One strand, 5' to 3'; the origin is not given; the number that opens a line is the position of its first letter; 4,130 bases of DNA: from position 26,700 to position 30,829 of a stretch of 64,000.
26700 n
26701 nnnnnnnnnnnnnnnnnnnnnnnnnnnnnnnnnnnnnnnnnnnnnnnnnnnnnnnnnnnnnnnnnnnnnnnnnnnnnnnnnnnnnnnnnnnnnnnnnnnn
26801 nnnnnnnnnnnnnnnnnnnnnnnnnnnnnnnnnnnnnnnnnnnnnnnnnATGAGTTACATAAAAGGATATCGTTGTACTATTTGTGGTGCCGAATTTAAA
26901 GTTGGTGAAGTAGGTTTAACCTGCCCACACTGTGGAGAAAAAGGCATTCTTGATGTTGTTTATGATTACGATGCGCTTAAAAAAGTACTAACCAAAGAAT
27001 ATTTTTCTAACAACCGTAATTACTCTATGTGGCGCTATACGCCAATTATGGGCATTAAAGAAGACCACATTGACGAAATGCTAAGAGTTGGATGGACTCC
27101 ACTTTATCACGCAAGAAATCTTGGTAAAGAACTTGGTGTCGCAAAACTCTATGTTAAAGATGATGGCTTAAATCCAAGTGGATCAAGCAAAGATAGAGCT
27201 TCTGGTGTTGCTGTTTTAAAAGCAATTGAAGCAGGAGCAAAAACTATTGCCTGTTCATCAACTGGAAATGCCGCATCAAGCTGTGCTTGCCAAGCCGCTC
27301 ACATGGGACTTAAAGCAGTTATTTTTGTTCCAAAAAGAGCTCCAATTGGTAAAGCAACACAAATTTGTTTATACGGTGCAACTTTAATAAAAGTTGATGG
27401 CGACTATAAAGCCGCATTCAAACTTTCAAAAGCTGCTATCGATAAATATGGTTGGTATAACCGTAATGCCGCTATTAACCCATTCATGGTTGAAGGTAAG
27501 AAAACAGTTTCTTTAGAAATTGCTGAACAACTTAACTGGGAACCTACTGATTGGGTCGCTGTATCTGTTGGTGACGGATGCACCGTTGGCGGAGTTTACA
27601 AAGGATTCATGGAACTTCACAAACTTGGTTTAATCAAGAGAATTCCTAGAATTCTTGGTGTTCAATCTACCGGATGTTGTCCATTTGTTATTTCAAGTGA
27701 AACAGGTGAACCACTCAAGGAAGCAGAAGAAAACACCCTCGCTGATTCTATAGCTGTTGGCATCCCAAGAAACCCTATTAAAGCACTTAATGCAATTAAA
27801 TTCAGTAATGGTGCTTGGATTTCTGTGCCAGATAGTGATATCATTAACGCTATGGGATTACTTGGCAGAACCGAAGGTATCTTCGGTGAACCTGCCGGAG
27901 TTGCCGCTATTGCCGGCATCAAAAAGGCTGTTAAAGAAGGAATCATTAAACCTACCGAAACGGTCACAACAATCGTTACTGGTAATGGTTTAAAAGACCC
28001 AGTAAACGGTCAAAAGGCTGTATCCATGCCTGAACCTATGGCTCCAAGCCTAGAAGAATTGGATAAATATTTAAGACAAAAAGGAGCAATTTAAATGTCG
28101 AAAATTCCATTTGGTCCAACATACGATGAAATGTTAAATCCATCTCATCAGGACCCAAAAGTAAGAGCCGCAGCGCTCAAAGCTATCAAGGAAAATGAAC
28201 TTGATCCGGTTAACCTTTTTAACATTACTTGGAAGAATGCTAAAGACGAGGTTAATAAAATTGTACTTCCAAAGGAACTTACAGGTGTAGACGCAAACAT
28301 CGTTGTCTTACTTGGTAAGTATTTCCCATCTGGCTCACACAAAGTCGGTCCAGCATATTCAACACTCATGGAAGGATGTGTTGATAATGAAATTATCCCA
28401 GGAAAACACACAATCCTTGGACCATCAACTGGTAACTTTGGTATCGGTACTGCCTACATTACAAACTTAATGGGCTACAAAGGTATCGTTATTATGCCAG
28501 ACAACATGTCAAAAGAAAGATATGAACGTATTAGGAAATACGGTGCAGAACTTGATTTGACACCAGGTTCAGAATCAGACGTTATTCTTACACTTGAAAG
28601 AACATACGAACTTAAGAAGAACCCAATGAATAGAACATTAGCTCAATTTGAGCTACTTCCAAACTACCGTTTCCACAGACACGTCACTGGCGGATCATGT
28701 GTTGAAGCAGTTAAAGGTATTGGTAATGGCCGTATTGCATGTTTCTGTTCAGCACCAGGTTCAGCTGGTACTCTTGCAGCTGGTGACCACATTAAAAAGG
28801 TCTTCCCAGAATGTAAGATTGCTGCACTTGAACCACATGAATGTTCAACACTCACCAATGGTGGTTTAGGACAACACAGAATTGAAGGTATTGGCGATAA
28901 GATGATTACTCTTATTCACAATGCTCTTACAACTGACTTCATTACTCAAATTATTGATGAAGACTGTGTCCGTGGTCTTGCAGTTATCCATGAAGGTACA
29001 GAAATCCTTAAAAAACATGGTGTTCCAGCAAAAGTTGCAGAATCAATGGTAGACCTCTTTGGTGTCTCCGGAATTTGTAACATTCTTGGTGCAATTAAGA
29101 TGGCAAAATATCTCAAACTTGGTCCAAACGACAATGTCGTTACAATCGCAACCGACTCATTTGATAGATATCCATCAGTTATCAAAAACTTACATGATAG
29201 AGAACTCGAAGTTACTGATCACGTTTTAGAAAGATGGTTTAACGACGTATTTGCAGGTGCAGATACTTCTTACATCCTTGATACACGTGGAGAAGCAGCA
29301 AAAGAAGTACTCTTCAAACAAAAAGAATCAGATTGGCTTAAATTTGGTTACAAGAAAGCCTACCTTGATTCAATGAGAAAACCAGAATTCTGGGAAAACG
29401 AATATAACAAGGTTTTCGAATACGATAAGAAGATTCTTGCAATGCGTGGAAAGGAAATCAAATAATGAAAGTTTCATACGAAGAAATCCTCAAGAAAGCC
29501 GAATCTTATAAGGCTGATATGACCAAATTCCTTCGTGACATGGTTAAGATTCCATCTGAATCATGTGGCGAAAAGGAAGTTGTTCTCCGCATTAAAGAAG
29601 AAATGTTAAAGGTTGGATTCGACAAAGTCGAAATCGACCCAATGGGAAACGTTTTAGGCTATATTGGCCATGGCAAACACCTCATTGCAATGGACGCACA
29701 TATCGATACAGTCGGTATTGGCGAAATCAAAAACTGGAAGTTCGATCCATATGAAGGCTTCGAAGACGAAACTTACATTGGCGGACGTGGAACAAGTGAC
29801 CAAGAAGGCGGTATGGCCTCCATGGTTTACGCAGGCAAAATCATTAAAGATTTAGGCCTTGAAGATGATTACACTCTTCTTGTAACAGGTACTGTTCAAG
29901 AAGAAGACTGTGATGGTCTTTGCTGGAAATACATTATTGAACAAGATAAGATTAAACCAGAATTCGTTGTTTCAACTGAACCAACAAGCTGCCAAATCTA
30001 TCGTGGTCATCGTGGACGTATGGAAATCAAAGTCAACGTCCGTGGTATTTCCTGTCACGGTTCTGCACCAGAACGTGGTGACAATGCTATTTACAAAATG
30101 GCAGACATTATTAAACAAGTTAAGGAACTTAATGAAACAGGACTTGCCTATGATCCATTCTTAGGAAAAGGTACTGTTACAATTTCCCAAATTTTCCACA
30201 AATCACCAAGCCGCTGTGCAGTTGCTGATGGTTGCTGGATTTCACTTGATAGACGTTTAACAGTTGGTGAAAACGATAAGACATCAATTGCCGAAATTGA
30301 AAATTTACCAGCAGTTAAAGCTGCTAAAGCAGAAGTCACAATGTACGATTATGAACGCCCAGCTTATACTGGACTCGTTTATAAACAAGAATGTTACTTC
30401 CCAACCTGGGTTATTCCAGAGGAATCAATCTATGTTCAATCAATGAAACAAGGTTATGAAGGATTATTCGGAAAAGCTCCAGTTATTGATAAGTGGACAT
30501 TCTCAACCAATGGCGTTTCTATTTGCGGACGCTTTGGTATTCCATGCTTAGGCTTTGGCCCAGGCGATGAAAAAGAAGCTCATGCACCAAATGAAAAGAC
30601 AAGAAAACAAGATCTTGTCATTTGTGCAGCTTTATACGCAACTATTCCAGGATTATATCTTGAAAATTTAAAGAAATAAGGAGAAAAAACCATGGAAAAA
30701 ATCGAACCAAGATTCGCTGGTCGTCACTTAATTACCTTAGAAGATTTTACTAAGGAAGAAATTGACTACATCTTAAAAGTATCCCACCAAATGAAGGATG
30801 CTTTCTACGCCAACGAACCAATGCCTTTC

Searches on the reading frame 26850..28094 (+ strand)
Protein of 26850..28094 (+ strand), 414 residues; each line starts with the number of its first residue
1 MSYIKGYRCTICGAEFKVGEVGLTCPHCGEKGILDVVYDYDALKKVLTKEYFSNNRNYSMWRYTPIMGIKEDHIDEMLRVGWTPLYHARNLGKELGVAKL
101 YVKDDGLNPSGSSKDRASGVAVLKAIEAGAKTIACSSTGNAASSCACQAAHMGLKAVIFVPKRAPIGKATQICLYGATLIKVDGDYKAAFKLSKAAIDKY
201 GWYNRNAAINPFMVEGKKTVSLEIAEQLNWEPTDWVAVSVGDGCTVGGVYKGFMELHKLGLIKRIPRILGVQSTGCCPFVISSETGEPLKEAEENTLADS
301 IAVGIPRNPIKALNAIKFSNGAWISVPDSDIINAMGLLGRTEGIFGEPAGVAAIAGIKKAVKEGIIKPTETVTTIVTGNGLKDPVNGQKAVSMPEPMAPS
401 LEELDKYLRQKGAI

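Call 48: search_protein_families(library=pfam, proteins=[window:26850-28094:+], max_evalue=0.00001)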
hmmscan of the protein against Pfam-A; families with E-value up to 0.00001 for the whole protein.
window:26850-28094:+ (414 aa): 1 family
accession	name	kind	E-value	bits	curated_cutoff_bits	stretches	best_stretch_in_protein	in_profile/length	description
PF00291.31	PALP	-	1.4e-76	258.1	35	1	79-378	4-295/295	Pyridoxal-phosphate dependent enzyme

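Call 85: search_protein_families(library=ncbifam, proteins=[window:26850-28094:+], max_evalue=1e-10)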
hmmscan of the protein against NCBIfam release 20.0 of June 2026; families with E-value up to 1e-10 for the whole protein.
window:26850-28094:+ (414 aa): 31 families (the best 25 are shown)
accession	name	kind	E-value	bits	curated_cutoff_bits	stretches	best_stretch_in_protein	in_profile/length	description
NF006050.0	PRK08197.1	equivalog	3.9e-84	282.8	303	1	2-393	4-394/406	threonine synthase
NF004170.0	PRK05638.1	equivalog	3.9e-63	213.5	421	1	8-386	3-361/442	threonine synthase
TIGR00260.1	thrC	equivalog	1.8e-62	211.5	167.1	1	60-384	1-339/340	threonine synthase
NF004996.0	PRK06381.1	equivalog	2.1e-51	174.8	266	1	75-379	8-317/319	threonine synthase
NF006205.0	PRK08329.1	equivalog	2.2e-46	158.4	358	1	8-382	3-345/347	threonine synthase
NF005035.0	PRK06450.1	equivalog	1.5e-41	142.3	301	1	8-382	5-336/338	threonine synthase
NF006390.0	PRK08639.1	equivalog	6.2e-29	101.2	421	1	81-379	24-313/418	threonine ammonia-lyase IlvA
NF006094.0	PRK08246.1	subfamily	5.7e-28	98.2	331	1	80-379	21-302/310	serine/threonine dehydratase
TIGR01127.1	ilvA_1Cterm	equivalog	4.9e-26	91.6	378.75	1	83-378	1-283/380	threonine ammonia-lyase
TIGR02079.1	THD1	equivalog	1e-23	83.8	440.55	1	82-379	16-305/410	threonine ammonia-lyase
TIGR03844.1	cysteate_syn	equivalog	1.2e-23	83.6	324.9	1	8-382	4-381/398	cysteate synthase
NF005292.0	PRK06815.1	equivalog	7.7e-23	81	371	1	79-363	18-293/320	threonine/serine dehydratase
NF004771.0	PRK06110.1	equivalog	5.5e-22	78.3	317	1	83-362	22-291/323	threonine dehydratase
TIGR01124.1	ilvA_2Cterm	equivalog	1.2e-20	73.6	411.3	1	83-378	18-303/499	threonine ammonia-lyase, biosynthetic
NF009130.0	PRK12483.1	subfamily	6.4e-20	71.2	801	1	83-378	38-323/521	threonine ammonia-lyase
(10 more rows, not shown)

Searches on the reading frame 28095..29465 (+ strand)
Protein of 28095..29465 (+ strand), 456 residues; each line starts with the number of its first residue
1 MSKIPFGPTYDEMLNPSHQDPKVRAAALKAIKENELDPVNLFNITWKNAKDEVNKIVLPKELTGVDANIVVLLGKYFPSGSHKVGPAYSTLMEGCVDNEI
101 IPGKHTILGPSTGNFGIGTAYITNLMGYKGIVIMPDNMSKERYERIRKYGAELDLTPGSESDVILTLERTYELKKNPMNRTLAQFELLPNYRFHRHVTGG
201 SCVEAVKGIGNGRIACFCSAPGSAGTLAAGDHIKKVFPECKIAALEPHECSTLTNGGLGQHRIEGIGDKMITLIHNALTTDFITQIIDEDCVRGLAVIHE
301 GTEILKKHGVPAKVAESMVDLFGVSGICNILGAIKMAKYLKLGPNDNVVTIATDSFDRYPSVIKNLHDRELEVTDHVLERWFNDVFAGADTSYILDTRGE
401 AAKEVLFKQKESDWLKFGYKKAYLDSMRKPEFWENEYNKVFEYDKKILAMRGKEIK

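Call 48: search_protein_families(library=pfam, proteins=[window:28095-29465:+], max_evalue=0.00001)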
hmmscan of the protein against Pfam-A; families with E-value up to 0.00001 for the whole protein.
window:28095-29465:+ (456 aa): 1 family
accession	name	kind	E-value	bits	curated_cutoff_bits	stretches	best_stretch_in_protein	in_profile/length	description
PF00291.31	PALP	-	1.4e-21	77.6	35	1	69-354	24-295/295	Pyridoxal-phosphate dependent enzyme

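Call 85: search_protein_families(library=ncbifam, proteins=[window:28095-29465:+], max_evalue=1e-10)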
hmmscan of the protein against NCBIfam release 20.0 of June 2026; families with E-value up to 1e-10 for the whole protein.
window:28095-29465:+ (456 aa): 7 families
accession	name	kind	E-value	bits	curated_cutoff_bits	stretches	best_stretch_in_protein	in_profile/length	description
TIGR01139.1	cysK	equivalog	2e-39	135.7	350.95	1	62-361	16-294/298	cysteine synthase A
TIGR01136.1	cysKM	subfamily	6.4e-39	134.1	344.15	1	63-361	17-295/299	cysteine synthase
NF007989.0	PRK10717.1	equivalog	7.5e-32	110.7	387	1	75-373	37-329/334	cysteine synthase A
TIGR01138.1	cysM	equivalog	2.8e-24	86.1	394.2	1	64-359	20-284/290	cysteine synthase B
NF008735.0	PRK11761.1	equivalog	1.3e-23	83.7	413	1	66-361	26-290/296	cysteine synthase CysM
TIGR01137.1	cysta_beta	equivalog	3.1e-20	72.3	510.25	1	63-360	22-306/457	cystathionine beta-synthase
TIGR03945.1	PLP_SbnA_fam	equivalog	3.6e-17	62.4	349.95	1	63-360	18-295/304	2,3-diaminopropionate biosynthesis protein SbnA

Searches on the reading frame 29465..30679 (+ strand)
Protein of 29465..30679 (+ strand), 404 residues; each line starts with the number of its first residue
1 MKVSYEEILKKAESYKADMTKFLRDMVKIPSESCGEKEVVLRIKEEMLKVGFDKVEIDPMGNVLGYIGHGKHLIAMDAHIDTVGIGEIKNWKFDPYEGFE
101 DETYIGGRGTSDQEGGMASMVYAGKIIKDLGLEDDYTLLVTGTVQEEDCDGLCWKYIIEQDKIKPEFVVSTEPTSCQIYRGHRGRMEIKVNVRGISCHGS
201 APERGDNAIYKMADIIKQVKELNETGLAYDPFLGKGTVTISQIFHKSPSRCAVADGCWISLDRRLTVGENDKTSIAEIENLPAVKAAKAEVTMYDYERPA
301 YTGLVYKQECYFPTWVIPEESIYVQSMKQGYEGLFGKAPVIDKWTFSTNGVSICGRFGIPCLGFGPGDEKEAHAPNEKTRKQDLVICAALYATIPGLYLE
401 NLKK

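Call 48: search_protein_families(library=pfam, proteins=[window:29465-30679:+], max_evalue=0.00001)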
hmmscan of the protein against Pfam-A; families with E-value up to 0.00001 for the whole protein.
window:29465-30679:+ (404 aa): 2 families
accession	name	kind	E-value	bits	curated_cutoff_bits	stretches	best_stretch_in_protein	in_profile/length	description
PF01546.33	Peptidase_M20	-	6.4e-21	75.6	24.6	1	76-393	2-202/206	Peptidase family M20/M25/M40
PF07687.19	M20_dimer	-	7.9e-14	51.9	21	1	181-286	2-103/107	Peptidase dimerisation domain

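Call 85: search_protein_families(library=ncbifam, proteins=[window:29465-30679:+], max_evalue=1e-10)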
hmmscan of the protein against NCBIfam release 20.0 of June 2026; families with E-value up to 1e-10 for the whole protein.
window:29465-30679:+ (404 aa): 33 families (the best 25 are shown)
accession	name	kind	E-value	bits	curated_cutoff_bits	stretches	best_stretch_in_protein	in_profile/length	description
TIGR03526.1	selenium_YgeY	hypoth_equivalog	1.6e-206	685.8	321.5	1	6-399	2-394/395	YgeY family selenium metabolism-linked hydrolase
NF009555.0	PRK13004.1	equivalog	2.1e-199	662.4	321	1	5-400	3-397/399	YgeY family selenium metabolism-linked hydrolase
TIGR01910.1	DapE-ArgE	subfamily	1.4e-51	175.9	217.6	1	21-385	2-368/373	ArgE/DapE family deacylase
NF006399.0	PRK08651.1-2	equivalog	4e-37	128.2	381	1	16-222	3-216/405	succinyl-diaminopimelate desuccinylase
NF006400.0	PRK08651.1-3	equivalog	4.2e-35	121.3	374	1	11-394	28-402/410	succinyl-diaminopimelate desuccinylase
NF006365.0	PRK08588.1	subfamily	4.6e-33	115.1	289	1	17-243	7-237/383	succinyl-diaminopimelate desuccinylase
NF005373.0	PRK06915.1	equivalog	1.8e-30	106.3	428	1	67-392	90-411/422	peptidase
NF003367.0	PRK04443.1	equivalog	2.5e-30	106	363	1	15-380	5-327/349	[LysW]-lysine hydrolase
TIGR01892.1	AcOrn-deacetyl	equivalog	9.8e-28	97.2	297.7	1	61-392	47-362/365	acetylornithine deacetylase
NF009558.0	PRK13013.1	equivalog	1.7e-26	92.9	428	1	59-221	72-238/429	acetylornithine deacetylase/succinyl-diaminopimelate desuccinylase family protein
TIGR01900.1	dapE-gram_pos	equivalog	4e-25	88.5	304.2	1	17-304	3-281/351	succinyl-diaminopimelate desuccinylase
NF006370.0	PRK08596.1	equivalog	5.3e-25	87.8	412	1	70-386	80-407/425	acetylornithine deacetylase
NF009557.0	PRK13009.1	equivalog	1e-24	87.4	284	1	18-291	4-285/377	succinyl-diaminopimelate desuccinylase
NF005710.0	PRK07522.1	subfamily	1.4e-24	87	412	1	61-391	57-381/391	acetylornithine deacetylase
NF003474.0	PRK05111.1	equivalog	4.1e-24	85.2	460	1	28-224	17-221/383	acetylornithine deacetylase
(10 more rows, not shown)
